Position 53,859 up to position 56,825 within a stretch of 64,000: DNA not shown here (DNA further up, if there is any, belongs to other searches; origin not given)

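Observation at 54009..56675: SEDS (FtsW/RodA) polymerase fused to a class-B PBP-like domain whose transpeptidase SxxK motif is replaced by LILA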

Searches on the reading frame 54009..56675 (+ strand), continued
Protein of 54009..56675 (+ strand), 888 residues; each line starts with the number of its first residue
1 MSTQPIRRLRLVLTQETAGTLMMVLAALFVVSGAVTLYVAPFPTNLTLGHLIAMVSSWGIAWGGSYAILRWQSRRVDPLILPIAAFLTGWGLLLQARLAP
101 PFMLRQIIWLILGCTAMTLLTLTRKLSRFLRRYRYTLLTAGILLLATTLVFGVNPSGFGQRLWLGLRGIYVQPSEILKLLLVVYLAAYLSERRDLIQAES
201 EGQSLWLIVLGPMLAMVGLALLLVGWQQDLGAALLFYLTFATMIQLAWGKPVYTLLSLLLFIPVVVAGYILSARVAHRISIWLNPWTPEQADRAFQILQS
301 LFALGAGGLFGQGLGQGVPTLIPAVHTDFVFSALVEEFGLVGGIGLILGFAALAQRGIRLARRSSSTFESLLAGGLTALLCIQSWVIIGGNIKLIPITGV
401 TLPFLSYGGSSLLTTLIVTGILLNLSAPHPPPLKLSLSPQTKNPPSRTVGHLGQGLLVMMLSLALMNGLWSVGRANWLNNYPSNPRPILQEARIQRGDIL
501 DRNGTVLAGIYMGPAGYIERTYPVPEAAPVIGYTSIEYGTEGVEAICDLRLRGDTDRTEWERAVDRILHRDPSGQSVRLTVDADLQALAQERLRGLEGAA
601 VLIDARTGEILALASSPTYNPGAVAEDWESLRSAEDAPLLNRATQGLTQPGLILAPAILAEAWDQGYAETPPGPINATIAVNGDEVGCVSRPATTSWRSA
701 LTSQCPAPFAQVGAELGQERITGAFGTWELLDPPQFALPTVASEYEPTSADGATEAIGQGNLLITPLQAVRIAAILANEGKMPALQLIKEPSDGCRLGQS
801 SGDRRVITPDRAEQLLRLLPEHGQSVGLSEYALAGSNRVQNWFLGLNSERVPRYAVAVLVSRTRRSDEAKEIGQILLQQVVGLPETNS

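Call 8: find_homologous_proteins(query=window:54009-56675:+, max_evalue=1e-10)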
Query window:54009-56675:+ (888 aa): 1258 proteins with E <= 1e-10 among 8000 candidates; the best 120 are listed.
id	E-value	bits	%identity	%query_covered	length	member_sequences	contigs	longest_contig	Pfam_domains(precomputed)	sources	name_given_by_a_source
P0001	0.0e+0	1931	100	99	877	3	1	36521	PF01098.25,PF21922.2,PF00905.28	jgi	-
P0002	0.0e+0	1553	80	98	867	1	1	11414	PF01098.25,PF21922.2,PF00905.28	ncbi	-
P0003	0.0e+0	1499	77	97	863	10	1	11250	PF01098.25,PF21922.2,PF00905.28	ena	-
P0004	0.0e+0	1452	75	97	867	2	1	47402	PF01098.25,PF21922.2,PF00905.28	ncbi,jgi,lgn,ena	jgi:cell division protein FtsW (lipid II flippase)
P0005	0.0e+0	1086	59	99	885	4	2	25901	PF01098.25,PF21922.2,PF00905.28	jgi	-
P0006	0.0e+0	1081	57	99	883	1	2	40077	PF01098.25,PF21922.2,PF00905.28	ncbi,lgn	-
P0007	0.0e+0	1079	58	99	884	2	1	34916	PF01098.25,PF21922.2,PF00905.28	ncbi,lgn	-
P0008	0.0e+0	1076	58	99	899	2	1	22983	PF01098.25,PF21922.2,PF00905.28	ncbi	-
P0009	0.0e+0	1076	57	99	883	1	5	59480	PF01098.25,PF21922.2,PF00905.28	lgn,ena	-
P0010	0.0e+0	1075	58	99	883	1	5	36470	PF01098.25,PF21922.2,PF00905.28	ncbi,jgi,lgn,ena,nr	ncbi:MAG TPA: FtsW/RodA/SpoVE family cell cycle protein [Anaerolineae bacterium]|nr:FtsW/RodA/SpoVE 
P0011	0.0e+0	1075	57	99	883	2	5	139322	PF01098.25,PF21922.2,PF00905.28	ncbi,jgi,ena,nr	ncbi:MAG TPA: FtsW/RodA/SpoVE family cell cycle protein [Anaerolineae bacterium]|nr:FtsW/RodA/SpoVE 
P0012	0.0e+0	1073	58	99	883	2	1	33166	PF01098.25,PF21922.2,PF00905.28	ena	-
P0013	0.0e+0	1070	57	99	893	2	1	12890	PF01098.25,PF21922.2,PF00905.28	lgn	-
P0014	0.0e+0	1067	58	98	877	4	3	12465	PF01098.25,PF21922.2,PF00905.28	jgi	jgi:cell division protein FtsW (lipid II flippase)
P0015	0.0e+0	1067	59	97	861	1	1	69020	PF01098.25,PF21922.2,PF00905.28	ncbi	-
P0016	0.0e+0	1066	57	99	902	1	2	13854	PF01098.25,PF21922.2,PF00905.28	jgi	jgi:cell division protein FtsW (lipid II flippase)/cell division protein FtsI/penicillin-binding pro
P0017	0.0e+0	1060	59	97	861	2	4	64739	PF01098.25,PF21922.2,PF00905.28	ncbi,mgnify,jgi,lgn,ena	mgnify:CR=1 FL=1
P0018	0.0e+0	1059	57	99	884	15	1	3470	PF01098.25,PF21922.2,PF00905.28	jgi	-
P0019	0.0e+0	1059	58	98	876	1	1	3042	PF01098.25,PF21922.2,PF00905.28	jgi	jgi:cell division protein FtsW (lipid II flippase)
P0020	0.0e+0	1056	57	99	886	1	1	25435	PF01098.25,PF21922.2,PF00905.28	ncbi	-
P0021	0.0e+0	1055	57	99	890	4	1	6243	PF01098.25,PF21922.2,PF00905.28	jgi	-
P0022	0.0e+0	1053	56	99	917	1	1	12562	PF01098.25,PF21922.2,PF00905.28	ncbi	ncbi:MAG: FtsW/RodA/SpoVE family cell cycle protein [Anaerolineae bacterium]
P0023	0.0e+0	1052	57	99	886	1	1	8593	PF01098.25,PF21922.2,PF00905.28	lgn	-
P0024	0.0e+0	1048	57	98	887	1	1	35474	PF01098.25,PF21922.2,PF00905.28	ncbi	-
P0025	0.0e+0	1047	58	96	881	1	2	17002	PF01098.25,PF21922.2,PF00905.28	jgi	jgi:cell division protein FtsW (lipid II flippase)/cell division protein FtsI/penicillin-binding pro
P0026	0.0e+0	1045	57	97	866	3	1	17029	PF01098.25,PF21922.2,PF00905.28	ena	-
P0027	0.0e+0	1044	57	96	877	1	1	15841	PF01098.25,PF21922.2,PF00905.28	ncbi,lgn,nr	ncbi:MAG: FtsW/RodA/SpoVE family cell cycle protein [Anaerolineae bacterium]|nr:FtsW/RodA/SpoVE fami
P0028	0.0e+0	1044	57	99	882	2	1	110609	PF01098.25,PF21922.2,PF00905.28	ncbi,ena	-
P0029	0.0e+0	1043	57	99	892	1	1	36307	PF01098.25,PF21922.2,PF00905.28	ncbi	-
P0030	0.0e+0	1043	57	99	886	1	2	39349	PF01098.25,PF21922.2,PF00905.28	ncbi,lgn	-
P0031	0.0e+0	1040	56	99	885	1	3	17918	PF01098.25,PF21922.2,PF00905.28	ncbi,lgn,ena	-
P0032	0.0e+0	1038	55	99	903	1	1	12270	PF01098.25,PF21922.2,PF00905.28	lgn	-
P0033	0.0e+0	1037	57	99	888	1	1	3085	PF01098.25,PF21922.2,PF00905.28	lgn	-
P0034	0.0e+0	1037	57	99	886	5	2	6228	PF01098.25,PF21922.2,PF00905.28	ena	-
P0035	0.0e+0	1036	56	99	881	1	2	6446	PF01098.25,PF21922.2,PF00905.28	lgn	-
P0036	0.0e+0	1036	56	99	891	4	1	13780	PF01098.25,PF21922.2,PF00905.28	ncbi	ncbi:MAG: FtsW/RodA/SpoVE family cell cycle protein [Anaerolineae bacterium]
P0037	0.0e+0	1032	57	98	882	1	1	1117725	PF01098.25,PF21922.2,PF00905.28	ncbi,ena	-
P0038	0.0e+0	1032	57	99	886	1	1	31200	PF01098.25,PF21922.2,PF00905.28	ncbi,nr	ncbi:MAG: FtsW/RodA/SpoVE family cell cycle protein [Anaerolineae bacterium]|nr:FtsW/RodA/SpoVE fami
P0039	0.0e+0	1030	57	99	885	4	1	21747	PF01098.25,PF21922.2,PF00905.28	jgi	-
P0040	0.0e+0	1030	56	99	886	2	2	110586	PF01098.25,PF21922.2,PF00905.28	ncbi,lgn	-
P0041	0.0e+0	1028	57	99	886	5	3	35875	PF01098.25,PF21922.2,PF00905.28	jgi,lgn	-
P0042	0.0e+0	1028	57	98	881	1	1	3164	PF01098.25,PF21922.2,PF00905.28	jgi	jgi:cell division protein FtsW (lipid II flippase)/cell division protein FtsI/penicillin-binding pro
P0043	0.0e+0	1027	56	99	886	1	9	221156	PF01098.25,PF21922.2,PF00905.28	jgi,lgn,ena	jgi:cell division protein FtsW (lipid II flippase)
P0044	0.0e+0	1027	56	99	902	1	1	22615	PF01098.25,PF21922.2,PF00905.28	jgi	jgi:cell division protein FtsW (lipid II flippase)/cell division protein FtsI/penicillin-binding pro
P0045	0.0e+0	1026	55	99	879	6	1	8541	PF01098.25,PF21922.2,PF00905.28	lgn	-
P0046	0.0e+0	1026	57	99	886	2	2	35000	PF01098.25,PF21922.2,PF00905.28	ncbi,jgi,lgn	-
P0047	0.0e+0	1024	57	96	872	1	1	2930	PF01098.25,PF21922.2,PF00905.28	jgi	jgi:cell division protein FtsW (lipid II flippase)/cell division protein FtsI/penicillin-binding pro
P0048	0.0e+0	1023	56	99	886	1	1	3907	PF01098.25,PF21922.2,PF00905.28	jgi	-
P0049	0.0e+0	1022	56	98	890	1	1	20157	PF01098.25,PF21922.2,PF00905.28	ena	-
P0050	0.0e+0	1021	53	99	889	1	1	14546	PF01098.25,PF21922.2,PF00905.28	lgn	-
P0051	0.0e+0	1020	53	99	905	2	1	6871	PF01098.25,PF21922.2,PF00905.28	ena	-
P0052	0.0e+0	1020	53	99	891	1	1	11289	PF01098.25,PF21922.2,PF00905.28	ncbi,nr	ncbi:MAG: FtsW/RodA/SpoVE family cell cycle protein [Anaerolineae bacterium]|nr:FtsW/RodA/SpoVE fami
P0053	0.0e+0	1019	57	95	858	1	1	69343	PF01098.25,PF21922.2,PF00905.28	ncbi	ncbi:MAG: FtsW/RodA/SpoVE family cell cycle protein [Anaerolineae bacterium]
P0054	0.0e+0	1017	57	99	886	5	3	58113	PF01098.25,PF21922.2,PF00905.28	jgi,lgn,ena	-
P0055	0.0e+0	1017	57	99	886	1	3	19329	PF01098.25,PF21922.2,PF00905.28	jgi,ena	-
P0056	0.0e+0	1017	55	99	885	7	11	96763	PF01098.25,PF21922.2,PF00905.28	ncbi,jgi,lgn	-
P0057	0.0e+0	1016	54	99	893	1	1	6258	PF01098.25,PF21922.2,PF00905.28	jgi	jgi:cell division protein FtsW (lipid II flippase)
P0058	2.1e-298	1010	56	99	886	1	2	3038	PF01098.25,PF21922.2,PF00905.28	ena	-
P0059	3.3e-298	1010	56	97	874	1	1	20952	PF01098.25,PF21922.2,PF00905.28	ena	-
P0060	4.1e-298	1009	56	99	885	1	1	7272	PF01098.25,PF21922.2,PF00905.28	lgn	-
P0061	6.5e-298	1009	52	99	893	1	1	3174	PF01098.25,PF21922.2,PF00905.28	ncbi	-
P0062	9.3e-298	1008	55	99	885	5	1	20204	PF01098.25,PF21922.2,PF00905.28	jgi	-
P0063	2.8e-297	1007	55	99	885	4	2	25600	PF01098.25,PF21922.2,PF00905.28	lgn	-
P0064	1.8e-296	1004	56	99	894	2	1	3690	PF01098.25,PF21922.2,PF00905.28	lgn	-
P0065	6.1e-296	1002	55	95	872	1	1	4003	PF01098.25,PF21922.2,PF00905.28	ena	-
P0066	1.1e-295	1001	54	99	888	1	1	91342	PF01098.25,PF21922.2,PF00905.28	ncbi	-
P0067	8.1e-295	998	55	99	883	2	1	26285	PF01098.25,PF21922.2,PF00905.28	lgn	-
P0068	4.7e-294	996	57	99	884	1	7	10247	PF01098.25,PF21922.2,PF00905.28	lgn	-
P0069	5.1e-292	989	55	97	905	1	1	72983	PF01098.25,PF21922.2,PF00905.28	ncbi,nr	ncbi:MAG: FtsW/RodA/SpoVE family cell cycle protein [Anaerolineae bacterium]|nr:FtsW/RodA/SpoVE fami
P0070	6.6e-292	989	55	96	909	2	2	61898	PF01098.25,PF21922.2,PF00905.28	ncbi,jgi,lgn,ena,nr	ncbi:MAG TPA: FtsW/RodA/SpoVE family cell cycle protein [Anaerolineae bacterium]|nr:FtsW/RodA/SpoVE 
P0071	7.5e-292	989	56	97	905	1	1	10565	PF01098.25,PF21922.2,PF00905.28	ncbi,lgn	-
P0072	2.8e-291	987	55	95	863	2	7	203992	PF01098.25,PF21922.2,PF00905.28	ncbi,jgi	-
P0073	1.5e-290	984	55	99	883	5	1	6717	PF01098.25,PF21922.2,PF00905.28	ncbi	-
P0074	6.5e-290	982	54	95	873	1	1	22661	PF01098.25,PF21922.2,PF00905.28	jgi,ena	-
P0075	2.4e-288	977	57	97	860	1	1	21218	PF01098.25,PF21922.2,PF00905.28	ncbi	-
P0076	3.2e-288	977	54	97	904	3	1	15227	PF01098.25,PF21922.2,PF00905.28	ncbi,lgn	-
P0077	5.8e-288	976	54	99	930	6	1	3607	PF01098.25,PF21922.2,PF00905.28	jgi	jgi:cell division protein FtsW (lipid II flippase)/cell division protein FtsI/penicillin-binding pro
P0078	8.9e-287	972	55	99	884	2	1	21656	PF01098.25,PF21922.2,PF00905.28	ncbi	-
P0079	2.1e-285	967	54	99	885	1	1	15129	PF01098.25,PF21922.2,PF00905.28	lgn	-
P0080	2.4e-285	967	56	97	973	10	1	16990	PF01098.25,PF21922.2,PF00905.28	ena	-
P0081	4.6e-285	966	55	97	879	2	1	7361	PF01098.25,PF21922.2,PF00905.28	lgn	-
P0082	9.3e-285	965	53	97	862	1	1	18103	PF01098.25,PF21922.2,PF00905.28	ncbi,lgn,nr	ncbi:MAG: FtsW/RodA/SpoVE family cell cycle protein [Anaerolineae bacterium]|nr:FtsW/RodA/SpoVE fami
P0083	1.5e-284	965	54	99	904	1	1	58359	PF01098.25,PF21922.2,PF00905.28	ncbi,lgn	-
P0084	2.0e-284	964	55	99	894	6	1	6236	PF01098.25,PF21922.2,PF00905.28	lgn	-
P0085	2.7e-284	964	55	97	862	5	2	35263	PF01098.25,PF21922.2,PF00905.28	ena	-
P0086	2.7e-283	960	55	97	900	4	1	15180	PF01098.25,PF21922.2,PF00905.28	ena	-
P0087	4.9e-283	959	54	99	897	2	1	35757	PF01098.25,PF21922.2,PF00905.28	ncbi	-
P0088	1.2e-279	948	53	99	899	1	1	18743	PF01098.25,PF21922.2,PF00905.28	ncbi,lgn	-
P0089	2.1e-279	947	55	97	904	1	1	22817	PF01098.25,PF21922.2,PF00905.28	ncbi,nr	ncbi:MAG: FtsW/RodA/SpoVE family cell cycle protein [Chloroflexota bacterium]|nr:FtsW/RodA/SpoVE fam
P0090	3.5e-279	947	53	98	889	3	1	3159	PF01098.25,PF21922.2,PF00905.28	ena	-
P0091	3.7e-279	947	52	99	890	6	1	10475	PF01098.25,PF21922.2,PF00905.28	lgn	-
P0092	3.4e-278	943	54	99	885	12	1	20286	PF01098.25,PF21922.2,PF00905.28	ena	-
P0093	3.7e-278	943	52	99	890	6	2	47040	PF01098.25,PF21922.2,PF00905.28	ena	-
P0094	3.9e-278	943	52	99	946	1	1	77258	PF01098.25,PF21922.2,PF00905.28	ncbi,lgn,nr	ncbi:MAG: FtsW/RodA/SpoVE family cell cycle protein [Anaerolineae bacterium]|nr:FtsW/RodA/SpoVE fami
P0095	4.2e-278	943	54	97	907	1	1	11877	PF01098.25,PF21922.2,PF00905.28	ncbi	-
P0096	1.0e-277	942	53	98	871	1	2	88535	PF01098.25,PF21922.2,PF00905.28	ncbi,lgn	ncbi:MAG: FtsW/RodA/SpoVE family cell cycle protein [Anaerolineales bacterium]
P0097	2.3e-277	941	55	95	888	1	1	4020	PF01098.25,PF21922.2,PF00905.28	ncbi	ncbi:MAG: FtsW/RodA/SpoVE family cell cycle protein, partial [Anaerolineales bacterium]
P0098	2.6e-277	941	54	97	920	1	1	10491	PF01098.25,PF21922.2,PF00905.28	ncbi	-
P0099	1.3e-276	938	55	96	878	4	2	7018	PF01098.25,PF21922.2,PF00905.28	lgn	-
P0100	1.5e-276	938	53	99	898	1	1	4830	PF01098.25,PF21922.2,PF00905.28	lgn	-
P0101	1.7e-276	938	53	99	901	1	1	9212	PF01098.25,PF21922.2,PF00905.28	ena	-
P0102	3.6e-276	937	54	97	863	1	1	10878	PF01098.25,PF21922.2,PF00905.28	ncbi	-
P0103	2.0e-274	931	54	96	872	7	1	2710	PF01098.25,PF21922.2,PF00905.28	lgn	-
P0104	2.2e-274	931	54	94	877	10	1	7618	PF01098.25,PF21922.2,PF00905.28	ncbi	-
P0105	1.0e-272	925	53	99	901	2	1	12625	PF01098.25,PF21922.2,PF00905.28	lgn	-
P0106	1.2e-271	922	53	96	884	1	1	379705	PF01098.25,PF21922.2,PF00905.28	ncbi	-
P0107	2.1e-271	921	53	96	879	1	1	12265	PF01098.25,PF21922.2,PF00905.28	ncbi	-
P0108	2.2e-271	921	55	94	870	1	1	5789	PF01098.25,PF21922.2,PF00905.28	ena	-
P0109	2.9e-271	921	54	96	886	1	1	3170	PF01098.25,PF21922.2,PF00905.28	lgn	-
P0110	5.3e-271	920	53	97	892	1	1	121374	PF01098.25,PF21922.2,PF00905.28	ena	-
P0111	7.4e-271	919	53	97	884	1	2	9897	PF01098.25,PF21922.2,PF00905.28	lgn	-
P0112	1.9e-270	918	53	97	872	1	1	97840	PF01098.25,PF21922.2,PF00905.28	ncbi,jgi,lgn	-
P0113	7.2e-269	913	52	100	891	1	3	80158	PF01098.25,PF21922.2,PF00905.28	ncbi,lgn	ncbi:MAG: FtsW/RodA/SpoVE family cell cycle protein [Anaerolineae bacterium]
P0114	1.2e-267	909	51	97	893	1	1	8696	PF01098.25,PF21922.2,PF00905.28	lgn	-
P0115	8.5e-264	896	52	99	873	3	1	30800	PF01098.25,PF21922.2,PF00905.28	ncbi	-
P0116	3.0e-263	894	52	97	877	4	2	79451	PF01098.25,PF00905.28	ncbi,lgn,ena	-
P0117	5.0e-261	887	54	90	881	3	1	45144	PF01098.25,PF21922.2,PF00905.28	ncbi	-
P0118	2.1e-260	885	52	97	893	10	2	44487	PF01098.25,PF21922.2,PF00905.28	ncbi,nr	ncbi:MAG: FtsW/RodA/SpoVE family cell cycle protein [Anaerolineae bacterium]|nr:FtsW/RodA/SpoVE fami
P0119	4.2e-260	884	51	96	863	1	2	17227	PF01098.25,PF21922.2,PF00905.28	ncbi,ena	-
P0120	1.7e-259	882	52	97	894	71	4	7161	PF01098.25,PF21922.2,PF00905.28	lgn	-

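Call 21: find_encoding_contigs(protein=P0037, flank=10000, max_places=2)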
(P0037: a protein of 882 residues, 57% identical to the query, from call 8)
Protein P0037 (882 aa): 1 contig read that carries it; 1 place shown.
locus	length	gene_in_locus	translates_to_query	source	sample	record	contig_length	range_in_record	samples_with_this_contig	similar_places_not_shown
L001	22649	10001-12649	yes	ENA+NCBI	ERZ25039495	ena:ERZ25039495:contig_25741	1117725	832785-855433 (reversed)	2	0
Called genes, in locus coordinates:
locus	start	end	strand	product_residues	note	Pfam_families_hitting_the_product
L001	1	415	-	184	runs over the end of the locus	PF00795:CN_hydrolase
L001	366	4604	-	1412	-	PF11967:RecO_N, PF02565:RecO_C, PF02091:tRNA-synt_2e, PF02092:tRNA_synt_2f, PF00795:CN_hydrolase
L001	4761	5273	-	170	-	-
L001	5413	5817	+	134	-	-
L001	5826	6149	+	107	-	PF22745:Nlig-Ia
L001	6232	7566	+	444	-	PF01653:DNA_ligase_aden, PF03120:OB_DNA_ligase, PF03119:DNA_ligase_ZBD, PF14520:HHH_5 (weak)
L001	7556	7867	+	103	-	PF00533:BRCT, PF12738:PTCB-BRCT (weak)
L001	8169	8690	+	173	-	-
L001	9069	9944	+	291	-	PF01048:PNP_UDP_1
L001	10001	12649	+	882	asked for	PF01098:FTSW_RODA_SPOVE, PF21922:PBP_dimer_2 (weak), PF00905:Transpeptidase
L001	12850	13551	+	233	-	PF00072:Response_reg, PF00486:Trans_reg_C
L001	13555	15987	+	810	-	PF13646:HEAT_2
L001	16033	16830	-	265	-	PF00142:Fer4_NifH (weak), PF01656:CbiA, PF02374:ArsA_ATPase (weak), PF06564:CBP_BcsQ, PF09140:MipZ (weak), PF10609:ParA (weak), PF13614:AAA_31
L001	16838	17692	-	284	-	PF00294:PfkB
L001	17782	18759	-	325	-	PF14804:Jag_N, PF01424:R3H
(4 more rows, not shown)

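Call 22: find_encoding_contigs(protein=P0004, flank=10000, max_places=2)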
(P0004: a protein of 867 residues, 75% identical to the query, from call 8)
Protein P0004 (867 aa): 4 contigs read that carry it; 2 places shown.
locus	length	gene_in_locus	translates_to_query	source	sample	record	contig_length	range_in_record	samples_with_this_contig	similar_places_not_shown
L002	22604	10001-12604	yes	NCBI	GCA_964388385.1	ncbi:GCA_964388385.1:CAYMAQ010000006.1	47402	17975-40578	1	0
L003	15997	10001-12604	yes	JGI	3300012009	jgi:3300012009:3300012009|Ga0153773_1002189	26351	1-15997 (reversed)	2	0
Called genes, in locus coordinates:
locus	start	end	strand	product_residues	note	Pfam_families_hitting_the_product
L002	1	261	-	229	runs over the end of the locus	PF00702:Hydrolase, PF13419:HAD_2, PF13242:Hydrolase_like (weak)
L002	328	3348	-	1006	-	PF02091:tRNA-synt_2e, PF02092:tRNA_synt_2f, PF05746:DALR_1 (weak)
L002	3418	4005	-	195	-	PF13302:Acetyltransf_3, PF00583:Acetyltransf_1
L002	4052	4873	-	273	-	PF11967:RecO_N, PF02565:RecO_C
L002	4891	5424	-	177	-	-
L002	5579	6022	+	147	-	-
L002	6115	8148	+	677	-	PF22745:Nlig-Ia, PF01653:DNA_ligase_aden, PF03120:OB_DNA_ligase, PF03119:DNA_ligase_ZBD, PF14520:HHH_5, PF12826:HHH_2, PF14520:HHH_5 (weak), PF00533:BRCT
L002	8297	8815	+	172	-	-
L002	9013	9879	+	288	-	PF01048:PNP_UDP_1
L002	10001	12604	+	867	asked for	PF01098:FTSW_RODA_SPOVE, PF21922:PBP_dimer_2, PF00905:Transpeptidase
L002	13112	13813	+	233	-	PF00072:Response_reg, PF00486:Trans_reg_C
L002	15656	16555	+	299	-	PF13646:HEAT_2 (weak), PF03130:HEAT_PBS (faint), PF02985:HEAT (faint), PF13646:HEAT_2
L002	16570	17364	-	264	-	PF00142:Fer4_NifH, PF01656:CbiA, PF02374:ArsA_ATPase (weak), PF06564:CBP_BcsQ, PF09140:MipZ, PF10609:ParA (weak), PF13614:AAA_31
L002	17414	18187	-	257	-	PF00294:PfkB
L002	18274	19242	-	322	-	PF14804:Jag_N, PF01424:R3H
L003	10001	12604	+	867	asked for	PF01098:FTSW_RODA_SPOVE, PF21922:PBP_dimer_2, PF00905:Transpeptidase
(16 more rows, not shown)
